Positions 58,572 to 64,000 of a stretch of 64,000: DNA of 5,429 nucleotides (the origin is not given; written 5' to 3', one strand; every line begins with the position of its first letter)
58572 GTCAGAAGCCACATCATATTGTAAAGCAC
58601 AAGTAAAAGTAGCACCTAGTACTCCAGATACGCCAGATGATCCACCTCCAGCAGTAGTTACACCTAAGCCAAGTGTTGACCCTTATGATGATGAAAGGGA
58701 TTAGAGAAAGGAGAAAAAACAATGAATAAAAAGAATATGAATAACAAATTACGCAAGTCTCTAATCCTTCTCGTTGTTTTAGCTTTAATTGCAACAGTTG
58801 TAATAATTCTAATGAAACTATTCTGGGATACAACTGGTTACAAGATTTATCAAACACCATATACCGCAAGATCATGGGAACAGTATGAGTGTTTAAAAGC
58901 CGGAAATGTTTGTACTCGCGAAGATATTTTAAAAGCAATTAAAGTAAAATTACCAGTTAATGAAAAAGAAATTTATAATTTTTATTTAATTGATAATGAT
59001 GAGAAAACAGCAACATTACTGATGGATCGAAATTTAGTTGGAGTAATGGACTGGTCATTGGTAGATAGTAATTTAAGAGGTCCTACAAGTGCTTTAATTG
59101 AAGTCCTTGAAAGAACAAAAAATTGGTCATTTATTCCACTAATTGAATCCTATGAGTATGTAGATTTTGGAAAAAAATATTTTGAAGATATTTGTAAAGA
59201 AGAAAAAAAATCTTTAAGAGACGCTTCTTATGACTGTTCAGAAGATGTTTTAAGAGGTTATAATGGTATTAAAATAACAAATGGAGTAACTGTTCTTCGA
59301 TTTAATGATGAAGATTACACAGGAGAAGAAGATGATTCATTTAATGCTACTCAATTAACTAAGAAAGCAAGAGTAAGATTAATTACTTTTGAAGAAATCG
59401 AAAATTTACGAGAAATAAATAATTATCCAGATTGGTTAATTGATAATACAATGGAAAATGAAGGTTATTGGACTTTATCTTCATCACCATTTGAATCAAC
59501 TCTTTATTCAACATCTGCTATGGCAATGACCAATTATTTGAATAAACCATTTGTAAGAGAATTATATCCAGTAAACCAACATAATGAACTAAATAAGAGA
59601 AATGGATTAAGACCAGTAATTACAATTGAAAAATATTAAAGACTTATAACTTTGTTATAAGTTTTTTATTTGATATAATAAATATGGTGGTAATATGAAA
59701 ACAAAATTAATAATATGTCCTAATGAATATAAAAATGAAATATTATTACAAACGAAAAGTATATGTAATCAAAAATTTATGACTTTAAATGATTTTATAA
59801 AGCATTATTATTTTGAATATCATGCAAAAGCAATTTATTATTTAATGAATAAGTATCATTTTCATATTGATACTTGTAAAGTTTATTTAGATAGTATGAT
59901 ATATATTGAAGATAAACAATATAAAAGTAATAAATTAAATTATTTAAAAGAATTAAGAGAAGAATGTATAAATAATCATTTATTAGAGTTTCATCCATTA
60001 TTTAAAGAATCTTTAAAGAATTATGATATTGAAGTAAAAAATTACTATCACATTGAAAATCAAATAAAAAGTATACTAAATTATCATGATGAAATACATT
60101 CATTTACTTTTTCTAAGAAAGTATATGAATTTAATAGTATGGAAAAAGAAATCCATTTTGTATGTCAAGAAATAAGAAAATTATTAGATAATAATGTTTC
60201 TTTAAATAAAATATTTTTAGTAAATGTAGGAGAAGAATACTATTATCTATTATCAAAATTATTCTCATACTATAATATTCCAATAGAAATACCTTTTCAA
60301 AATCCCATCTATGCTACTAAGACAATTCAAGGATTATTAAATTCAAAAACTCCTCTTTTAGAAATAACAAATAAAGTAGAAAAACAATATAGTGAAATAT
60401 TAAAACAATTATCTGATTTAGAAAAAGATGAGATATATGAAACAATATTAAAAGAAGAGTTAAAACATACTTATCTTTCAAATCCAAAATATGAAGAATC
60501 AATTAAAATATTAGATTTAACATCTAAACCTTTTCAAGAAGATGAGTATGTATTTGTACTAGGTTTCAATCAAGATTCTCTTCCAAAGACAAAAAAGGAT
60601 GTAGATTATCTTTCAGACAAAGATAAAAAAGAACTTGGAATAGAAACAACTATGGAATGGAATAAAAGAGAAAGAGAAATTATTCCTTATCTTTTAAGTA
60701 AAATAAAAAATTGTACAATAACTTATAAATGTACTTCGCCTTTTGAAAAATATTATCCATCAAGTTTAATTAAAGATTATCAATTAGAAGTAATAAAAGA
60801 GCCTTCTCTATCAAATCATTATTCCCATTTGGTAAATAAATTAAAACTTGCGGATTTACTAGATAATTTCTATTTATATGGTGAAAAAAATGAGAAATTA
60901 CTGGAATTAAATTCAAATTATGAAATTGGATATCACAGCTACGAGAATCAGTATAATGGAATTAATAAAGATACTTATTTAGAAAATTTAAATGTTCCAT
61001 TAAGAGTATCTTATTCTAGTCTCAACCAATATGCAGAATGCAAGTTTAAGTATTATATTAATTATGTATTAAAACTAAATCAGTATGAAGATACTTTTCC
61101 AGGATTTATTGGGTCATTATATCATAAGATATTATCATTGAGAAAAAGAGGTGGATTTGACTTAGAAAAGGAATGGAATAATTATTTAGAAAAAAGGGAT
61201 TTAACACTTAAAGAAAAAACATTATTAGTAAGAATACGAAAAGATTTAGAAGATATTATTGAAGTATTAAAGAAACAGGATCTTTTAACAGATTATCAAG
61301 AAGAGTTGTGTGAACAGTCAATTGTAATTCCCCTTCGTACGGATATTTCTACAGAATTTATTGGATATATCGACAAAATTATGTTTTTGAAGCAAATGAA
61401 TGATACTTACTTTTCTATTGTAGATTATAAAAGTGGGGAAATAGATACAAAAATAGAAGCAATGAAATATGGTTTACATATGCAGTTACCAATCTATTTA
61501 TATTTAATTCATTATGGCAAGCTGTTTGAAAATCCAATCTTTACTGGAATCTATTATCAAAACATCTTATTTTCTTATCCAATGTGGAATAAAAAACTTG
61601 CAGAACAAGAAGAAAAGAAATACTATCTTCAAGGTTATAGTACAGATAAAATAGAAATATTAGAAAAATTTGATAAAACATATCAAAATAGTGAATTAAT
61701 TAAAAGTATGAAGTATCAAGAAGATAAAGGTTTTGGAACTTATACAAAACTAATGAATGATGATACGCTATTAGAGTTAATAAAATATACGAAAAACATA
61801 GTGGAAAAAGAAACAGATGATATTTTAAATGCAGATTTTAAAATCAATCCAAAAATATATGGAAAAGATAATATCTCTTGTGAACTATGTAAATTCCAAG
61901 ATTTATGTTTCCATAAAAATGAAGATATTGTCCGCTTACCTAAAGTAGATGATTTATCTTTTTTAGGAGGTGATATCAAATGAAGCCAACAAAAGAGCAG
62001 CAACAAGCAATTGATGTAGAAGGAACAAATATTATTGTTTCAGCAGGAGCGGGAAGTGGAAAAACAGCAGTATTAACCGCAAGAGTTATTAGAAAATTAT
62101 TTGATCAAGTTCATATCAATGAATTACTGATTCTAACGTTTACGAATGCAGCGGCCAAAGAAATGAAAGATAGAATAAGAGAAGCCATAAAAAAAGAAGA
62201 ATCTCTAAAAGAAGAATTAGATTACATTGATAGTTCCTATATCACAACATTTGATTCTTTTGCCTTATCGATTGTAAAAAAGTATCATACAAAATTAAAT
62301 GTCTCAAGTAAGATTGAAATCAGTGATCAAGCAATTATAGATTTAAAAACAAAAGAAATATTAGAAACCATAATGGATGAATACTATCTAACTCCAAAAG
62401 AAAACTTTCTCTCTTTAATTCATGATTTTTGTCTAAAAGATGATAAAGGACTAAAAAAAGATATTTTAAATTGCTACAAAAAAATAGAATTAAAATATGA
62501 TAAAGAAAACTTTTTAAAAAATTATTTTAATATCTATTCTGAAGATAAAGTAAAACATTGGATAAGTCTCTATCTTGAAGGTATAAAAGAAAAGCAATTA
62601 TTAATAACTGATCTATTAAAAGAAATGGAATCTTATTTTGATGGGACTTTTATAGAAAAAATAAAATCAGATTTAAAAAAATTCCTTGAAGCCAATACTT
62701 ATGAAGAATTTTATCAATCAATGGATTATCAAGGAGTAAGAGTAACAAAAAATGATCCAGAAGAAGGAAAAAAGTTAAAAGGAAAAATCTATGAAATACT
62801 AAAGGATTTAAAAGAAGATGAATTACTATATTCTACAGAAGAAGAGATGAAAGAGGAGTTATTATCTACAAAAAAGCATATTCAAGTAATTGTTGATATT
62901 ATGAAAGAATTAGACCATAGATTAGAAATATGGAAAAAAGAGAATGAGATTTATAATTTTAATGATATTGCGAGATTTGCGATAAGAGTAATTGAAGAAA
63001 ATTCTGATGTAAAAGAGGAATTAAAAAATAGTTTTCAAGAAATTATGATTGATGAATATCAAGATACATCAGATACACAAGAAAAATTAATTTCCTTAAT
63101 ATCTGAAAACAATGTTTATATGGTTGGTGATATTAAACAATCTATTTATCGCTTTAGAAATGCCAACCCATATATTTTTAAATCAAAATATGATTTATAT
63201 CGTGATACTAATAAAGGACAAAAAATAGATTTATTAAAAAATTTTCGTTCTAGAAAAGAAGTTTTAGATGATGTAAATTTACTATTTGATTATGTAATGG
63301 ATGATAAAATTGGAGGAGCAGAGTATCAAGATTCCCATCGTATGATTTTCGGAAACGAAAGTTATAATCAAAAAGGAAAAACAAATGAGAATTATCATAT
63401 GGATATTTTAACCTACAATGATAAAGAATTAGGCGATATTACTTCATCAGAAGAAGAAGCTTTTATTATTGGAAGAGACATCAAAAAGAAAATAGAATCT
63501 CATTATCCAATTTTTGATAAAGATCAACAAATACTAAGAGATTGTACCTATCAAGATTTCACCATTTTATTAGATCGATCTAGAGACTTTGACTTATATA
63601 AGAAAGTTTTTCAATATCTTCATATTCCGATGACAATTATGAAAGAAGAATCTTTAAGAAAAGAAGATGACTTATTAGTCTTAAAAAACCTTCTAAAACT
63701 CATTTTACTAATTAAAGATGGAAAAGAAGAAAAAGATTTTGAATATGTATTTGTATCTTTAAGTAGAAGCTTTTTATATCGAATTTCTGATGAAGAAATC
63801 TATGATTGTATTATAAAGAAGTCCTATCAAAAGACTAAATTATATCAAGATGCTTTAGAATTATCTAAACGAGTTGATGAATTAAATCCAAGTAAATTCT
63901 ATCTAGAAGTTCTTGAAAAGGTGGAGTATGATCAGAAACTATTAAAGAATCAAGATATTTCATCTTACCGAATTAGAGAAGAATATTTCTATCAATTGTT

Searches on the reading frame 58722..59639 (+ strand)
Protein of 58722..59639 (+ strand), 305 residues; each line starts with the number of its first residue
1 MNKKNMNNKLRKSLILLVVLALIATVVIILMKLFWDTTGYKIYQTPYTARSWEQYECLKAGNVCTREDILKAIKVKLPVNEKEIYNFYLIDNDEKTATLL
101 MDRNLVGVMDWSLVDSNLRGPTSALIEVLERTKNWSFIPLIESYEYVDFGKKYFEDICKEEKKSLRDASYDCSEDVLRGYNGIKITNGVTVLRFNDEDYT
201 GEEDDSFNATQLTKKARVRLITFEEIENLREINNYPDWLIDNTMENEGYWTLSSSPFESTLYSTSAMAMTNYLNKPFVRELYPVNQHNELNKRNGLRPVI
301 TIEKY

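Call 6: search_protein_families(library=pfam, proteins=[window:58722-59639:+], max_evalue=0.01)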
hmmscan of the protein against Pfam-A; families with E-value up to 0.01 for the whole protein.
window:58722-59639:+ (305 aa): 0 families

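Call 7: search_protein_families(library=ncbifam, proteins=[window:58722-59639:+], max_evalue=0.01)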
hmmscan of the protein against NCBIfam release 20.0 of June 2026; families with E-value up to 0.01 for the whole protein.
window:58722-59639:+ (305 aa): 0 families

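Call 67: search_solved_structures(query=A6, max_evalue=10)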
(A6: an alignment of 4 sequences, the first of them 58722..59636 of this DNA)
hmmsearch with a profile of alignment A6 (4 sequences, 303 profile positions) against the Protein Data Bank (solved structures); distinct sequences matched with E-value up to 10: 0.

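Call 68: search_protein_families(library=pfam, alignment_id=A5, max_evalue=1)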
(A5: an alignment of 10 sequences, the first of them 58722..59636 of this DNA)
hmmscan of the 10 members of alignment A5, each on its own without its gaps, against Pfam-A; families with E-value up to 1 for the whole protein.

A. member 1, window:58722-59636:+ (305 aa): 1 family
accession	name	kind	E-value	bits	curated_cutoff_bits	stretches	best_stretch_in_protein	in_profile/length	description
PF14847.12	Ras_bdg_2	-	0.14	13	27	1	65-109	21-68/100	Ras-binding domain of Byr2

B. families by the number of members that match (of 10 scanned): 26 families (the first 25 are shown)
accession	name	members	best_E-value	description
PF14847.12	Ras_bdg_2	2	0.13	Ras-binding domain of Byr2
PF06605.17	Prophage_tail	1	0.00093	Prophage endopeptidase tail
PF05961.16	Chordopox_A13L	1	0.0016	Chordopoxvirus A13L protein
PF14899.11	DUF4492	1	0.01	Domain of unknown function (DUF4492)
PF14387.11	DUF4418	1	0.016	Domain of unknown function (DUF4418)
PF13624.11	SurA_N_3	1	0.017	SurA-like N-terminal domain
PF24805.1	EIF3I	1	0.018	EIF3I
PF23970.1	DUF7297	1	0.019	Family of unknown function (DUF7297)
PF23906.1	DUF7248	1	0.023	Family of unknown function (DUF7248)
PF20664.2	DUF6814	1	0.039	Family of unknown function (DUF6814)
PF07672.19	MFS_Mycoplasma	1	0.042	Mycoplasma MFS transporter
PF13800.11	Sigma_reg_N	1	0.043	Sigma factor regulator N-terminal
PF05739.25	SNARE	1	0.075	SNARE domain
PF17870.6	Insulin_TMD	1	0.084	Insulin receptor trans-membrane segment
PF08279.18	HTH_11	1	0.095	HTH domain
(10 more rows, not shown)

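Call 70: find_homologous_proteins(query=A6, max_evalue=0.001)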
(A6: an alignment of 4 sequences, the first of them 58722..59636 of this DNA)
Query A6 (4 sequences) (305 aa, profile of the alignment): 29 proteins with E <= 0.001 among 6707 candidates.
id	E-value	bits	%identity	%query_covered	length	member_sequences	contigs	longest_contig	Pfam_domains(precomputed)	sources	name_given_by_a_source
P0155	2.8e-153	528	73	100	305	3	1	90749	-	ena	-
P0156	7.6e-152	523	95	100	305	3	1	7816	-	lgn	-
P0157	3.7e-131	455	33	95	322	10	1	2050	-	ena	-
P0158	1.6e-97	344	38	100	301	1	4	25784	-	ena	-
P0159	1.7e-96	341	39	100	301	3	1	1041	-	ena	-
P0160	8.5e-90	319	42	86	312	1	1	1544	-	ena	-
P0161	2.3e-89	318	42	93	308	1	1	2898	-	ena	-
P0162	2.6e-85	304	34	95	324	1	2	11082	-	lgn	-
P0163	2.9e-85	304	34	94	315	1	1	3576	-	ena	-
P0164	1.8e-79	285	35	84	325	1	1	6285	-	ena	-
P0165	3.0e-67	245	37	84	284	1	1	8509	-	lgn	-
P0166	7.1e-62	227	34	91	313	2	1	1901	-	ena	-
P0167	8.4e-62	227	38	82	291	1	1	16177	-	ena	-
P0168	1.9e-60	223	40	82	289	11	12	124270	-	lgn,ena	-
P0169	6.6e-56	208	39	82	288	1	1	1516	-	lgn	-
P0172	7.8e-16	76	42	31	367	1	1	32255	PF07963.18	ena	-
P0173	1.2e-13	69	35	31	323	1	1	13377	PF19789.7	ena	-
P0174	7.7e-13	66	26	80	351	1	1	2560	PF07963.18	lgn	-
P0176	6.7e-12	63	25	98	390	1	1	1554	PF07963.18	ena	-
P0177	1.1e-11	63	22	79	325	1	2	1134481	-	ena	-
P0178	3.4e-11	61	27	80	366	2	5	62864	-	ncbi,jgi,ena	-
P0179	1.6e-7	49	27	29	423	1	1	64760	PF07963.18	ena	-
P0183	3.8e-4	38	25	73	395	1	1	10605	PF07963.18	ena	-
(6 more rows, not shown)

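Call 82: search_protein_families(library=pfam, proteins=[P0173, P0172, P0174, P0176, P0179, P0178, P0177, P0168], max_evalue=0.1)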
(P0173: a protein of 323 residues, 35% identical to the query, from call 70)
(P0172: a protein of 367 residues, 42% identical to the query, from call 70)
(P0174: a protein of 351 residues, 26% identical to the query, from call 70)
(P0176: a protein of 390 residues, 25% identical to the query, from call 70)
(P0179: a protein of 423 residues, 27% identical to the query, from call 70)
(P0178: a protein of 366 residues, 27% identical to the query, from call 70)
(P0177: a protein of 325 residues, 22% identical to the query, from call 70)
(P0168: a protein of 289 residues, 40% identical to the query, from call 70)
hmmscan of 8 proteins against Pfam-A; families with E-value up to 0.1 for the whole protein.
P0173 (323 aa): 4 families
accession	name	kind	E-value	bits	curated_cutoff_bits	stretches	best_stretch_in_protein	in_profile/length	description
PF19789.6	DUF6273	-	5.9e-05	23.4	23.5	1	273-320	126-169/172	Domain of unknown function (DUF6273)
PF07963.17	N_methyl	-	9.7e-05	22.2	21.2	1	2-24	4-26/27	Prokaryotic N-terminal methylation motif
PF07603.17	Lcl_C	-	0.036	14.8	34.9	1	272-318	71-116/117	Lcl C-terminal domain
PF10467.15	Inhibitor_I48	-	0.055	13.8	21.3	0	139-197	67-122/142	Peptidase inhibitor clitocypin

P0172 (367 aa): 1 family
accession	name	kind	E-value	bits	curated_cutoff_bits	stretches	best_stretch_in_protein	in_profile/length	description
PF07963.17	N_methyl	-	2.9e-07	30.2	21.2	1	4-27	3-26/27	Prokaryotic N-terminal methylation motif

P0174 (351 aa): 1 family
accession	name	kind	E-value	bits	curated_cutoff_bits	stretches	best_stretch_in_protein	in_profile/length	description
PF07963.17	N_methyl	-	7.3e-07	29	21.2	1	1-25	1-25/27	Prokaryotic N-terminal methylation motif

P0176 (390 aa): 3 families
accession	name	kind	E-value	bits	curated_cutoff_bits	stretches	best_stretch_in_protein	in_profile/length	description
PF07963.17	N_methyl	-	1.4e-08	34.4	21.2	1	1-26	1-26/27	Prokaryotic N-terminal methylation motif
PF14221.11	DUF4330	-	0.0023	18.6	27.6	1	7-107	14-116/167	Domain of unknown function (DUF4330)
PF07603.17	Lcl_C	-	0.0044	17.7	34.9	1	309-373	46-106/117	Lcl C-terminal domain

P0179 (423 aa): 3 families
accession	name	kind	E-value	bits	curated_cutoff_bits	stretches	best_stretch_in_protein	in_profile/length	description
PF07963.17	N_methyl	-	7.5e-08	32.1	21.2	1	2-25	3-26/27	Prokaryotic N-terminal methylation motif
PF19789.6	DUF6273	-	0.0093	16.3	23.5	1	350-414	113-170/172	Domain of unknown function (DUF6273)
PF17481.7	Phage_sheath_domII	-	0.028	15.3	31.4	1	157-234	16-76/98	Phage tail sheath protein beta-sandwich domain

P0178 (366 aa): 1 family
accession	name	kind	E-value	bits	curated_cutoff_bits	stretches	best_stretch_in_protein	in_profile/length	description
PF07963.17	N_methyl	-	0.0015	18.5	21.2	1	18-38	6-26/27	Prokaryotic N-terminal methylation motif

P0177 (325 aa): 1 family
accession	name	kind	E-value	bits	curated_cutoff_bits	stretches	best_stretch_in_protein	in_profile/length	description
PF17870.6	Insulin_TMD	-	0.1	13.2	33.4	0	5-23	22-40/47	Insulin receptor trans-membrane segment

P0168 (289 aa): 0 families

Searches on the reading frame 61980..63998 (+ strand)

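Call 95: search_protein_families(library=pfam, proteins=[window:61980-63998:+], max_evalue=0.01)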
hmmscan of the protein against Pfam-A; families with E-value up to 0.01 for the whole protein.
window:61980-63998:+ (673 aa): 5 families
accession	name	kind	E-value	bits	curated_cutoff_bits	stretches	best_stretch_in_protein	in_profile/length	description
PF00580.27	UvrD-helicase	-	1e-52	180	23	1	4-405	2-268/271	UvrD/REP helicase N-terminal domain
PF13245.12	AAA_19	-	3.7e-18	66.4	25.1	1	7-393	1-134/134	AAA domain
PF00270.35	DEAD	-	6.2e-05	23.2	26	1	4-76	1-74/167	DEAD/DEAH box helicase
PF13604.12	AAA_30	-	0.00071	19.8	27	0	6-66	5-66/191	AAA domain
PF01443.25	Viral_helicase1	-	0.00096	19.5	21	0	350-399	56-108/228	Viral superfamily 1 RNA helicase core domain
